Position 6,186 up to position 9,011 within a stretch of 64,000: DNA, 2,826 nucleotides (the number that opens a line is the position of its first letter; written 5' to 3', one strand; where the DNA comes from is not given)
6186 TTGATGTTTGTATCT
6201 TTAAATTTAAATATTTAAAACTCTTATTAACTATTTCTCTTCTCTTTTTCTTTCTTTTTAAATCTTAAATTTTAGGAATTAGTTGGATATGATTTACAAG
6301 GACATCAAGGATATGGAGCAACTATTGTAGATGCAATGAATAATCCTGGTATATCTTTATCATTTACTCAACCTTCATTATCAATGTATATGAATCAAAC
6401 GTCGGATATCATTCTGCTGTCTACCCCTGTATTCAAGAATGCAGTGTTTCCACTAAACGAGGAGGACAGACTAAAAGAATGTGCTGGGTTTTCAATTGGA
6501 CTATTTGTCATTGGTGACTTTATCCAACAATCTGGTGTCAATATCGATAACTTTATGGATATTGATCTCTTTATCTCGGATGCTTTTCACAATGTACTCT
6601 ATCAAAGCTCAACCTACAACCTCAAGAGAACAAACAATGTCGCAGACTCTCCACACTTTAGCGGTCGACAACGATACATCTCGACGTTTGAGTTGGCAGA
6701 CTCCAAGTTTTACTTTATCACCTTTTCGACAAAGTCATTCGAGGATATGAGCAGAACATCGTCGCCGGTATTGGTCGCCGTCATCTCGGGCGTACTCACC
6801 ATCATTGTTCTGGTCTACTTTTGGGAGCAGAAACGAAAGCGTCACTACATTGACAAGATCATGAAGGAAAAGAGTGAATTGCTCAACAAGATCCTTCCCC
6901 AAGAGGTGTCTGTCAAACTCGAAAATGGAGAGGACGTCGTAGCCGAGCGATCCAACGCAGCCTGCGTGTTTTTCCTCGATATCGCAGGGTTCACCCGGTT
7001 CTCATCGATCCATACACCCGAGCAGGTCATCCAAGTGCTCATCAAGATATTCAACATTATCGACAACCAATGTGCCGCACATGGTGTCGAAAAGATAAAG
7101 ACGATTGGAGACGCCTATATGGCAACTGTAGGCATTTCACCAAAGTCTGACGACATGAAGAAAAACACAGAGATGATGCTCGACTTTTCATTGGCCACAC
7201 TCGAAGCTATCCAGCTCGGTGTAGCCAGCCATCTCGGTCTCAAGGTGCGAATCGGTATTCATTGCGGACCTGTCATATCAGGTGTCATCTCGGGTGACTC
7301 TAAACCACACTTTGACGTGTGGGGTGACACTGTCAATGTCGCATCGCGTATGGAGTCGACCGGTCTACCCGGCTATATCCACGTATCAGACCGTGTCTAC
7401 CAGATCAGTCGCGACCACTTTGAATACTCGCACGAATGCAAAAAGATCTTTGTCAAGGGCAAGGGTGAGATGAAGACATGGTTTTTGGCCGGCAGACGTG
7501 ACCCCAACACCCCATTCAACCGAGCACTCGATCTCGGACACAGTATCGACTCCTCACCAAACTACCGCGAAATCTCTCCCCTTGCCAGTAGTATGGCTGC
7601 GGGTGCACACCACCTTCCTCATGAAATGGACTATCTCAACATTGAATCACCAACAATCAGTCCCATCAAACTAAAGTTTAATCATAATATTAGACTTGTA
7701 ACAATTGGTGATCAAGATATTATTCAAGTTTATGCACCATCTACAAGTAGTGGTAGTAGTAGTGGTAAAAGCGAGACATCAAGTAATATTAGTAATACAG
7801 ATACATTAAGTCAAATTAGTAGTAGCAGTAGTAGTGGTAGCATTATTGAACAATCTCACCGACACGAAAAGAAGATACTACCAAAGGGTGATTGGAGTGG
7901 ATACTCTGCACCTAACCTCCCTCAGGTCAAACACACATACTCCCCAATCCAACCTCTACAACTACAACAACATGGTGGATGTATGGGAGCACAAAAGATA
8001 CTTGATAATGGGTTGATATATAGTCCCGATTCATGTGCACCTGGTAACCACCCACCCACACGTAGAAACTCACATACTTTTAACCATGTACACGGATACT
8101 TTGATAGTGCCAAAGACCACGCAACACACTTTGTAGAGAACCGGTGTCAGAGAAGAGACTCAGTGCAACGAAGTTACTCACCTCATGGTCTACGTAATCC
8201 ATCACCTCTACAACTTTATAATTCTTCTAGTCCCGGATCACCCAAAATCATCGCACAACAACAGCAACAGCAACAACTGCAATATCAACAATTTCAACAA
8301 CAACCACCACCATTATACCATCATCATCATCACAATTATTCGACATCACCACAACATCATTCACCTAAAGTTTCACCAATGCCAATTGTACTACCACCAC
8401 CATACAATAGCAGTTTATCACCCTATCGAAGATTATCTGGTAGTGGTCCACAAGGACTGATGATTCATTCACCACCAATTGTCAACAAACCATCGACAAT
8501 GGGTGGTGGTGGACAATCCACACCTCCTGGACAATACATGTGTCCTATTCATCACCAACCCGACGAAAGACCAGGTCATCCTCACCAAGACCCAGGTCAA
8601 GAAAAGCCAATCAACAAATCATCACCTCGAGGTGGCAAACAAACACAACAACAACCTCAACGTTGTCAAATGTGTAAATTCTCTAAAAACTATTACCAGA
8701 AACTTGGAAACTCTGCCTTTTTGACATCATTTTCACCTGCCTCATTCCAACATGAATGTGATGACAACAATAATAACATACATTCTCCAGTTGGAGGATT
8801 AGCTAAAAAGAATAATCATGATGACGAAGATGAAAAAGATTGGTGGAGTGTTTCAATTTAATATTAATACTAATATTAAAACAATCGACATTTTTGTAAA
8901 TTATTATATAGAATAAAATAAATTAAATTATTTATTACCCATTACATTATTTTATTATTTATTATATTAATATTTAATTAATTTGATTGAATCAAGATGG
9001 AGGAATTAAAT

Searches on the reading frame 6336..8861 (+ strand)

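Call 39: search_protein_families(library=pfam, proteins=[window:6336-8861:+], max_evalue=0.0001)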
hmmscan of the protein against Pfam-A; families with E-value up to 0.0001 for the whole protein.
window:6336-8861:+ (841 aa): 1 family
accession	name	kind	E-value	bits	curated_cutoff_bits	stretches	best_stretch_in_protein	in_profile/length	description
PF00211.25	Guanylate_cyc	-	2.4e-57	193.9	21.9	1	202-385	2-182/183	Adenylate and Guanylate cyclase catalytic domain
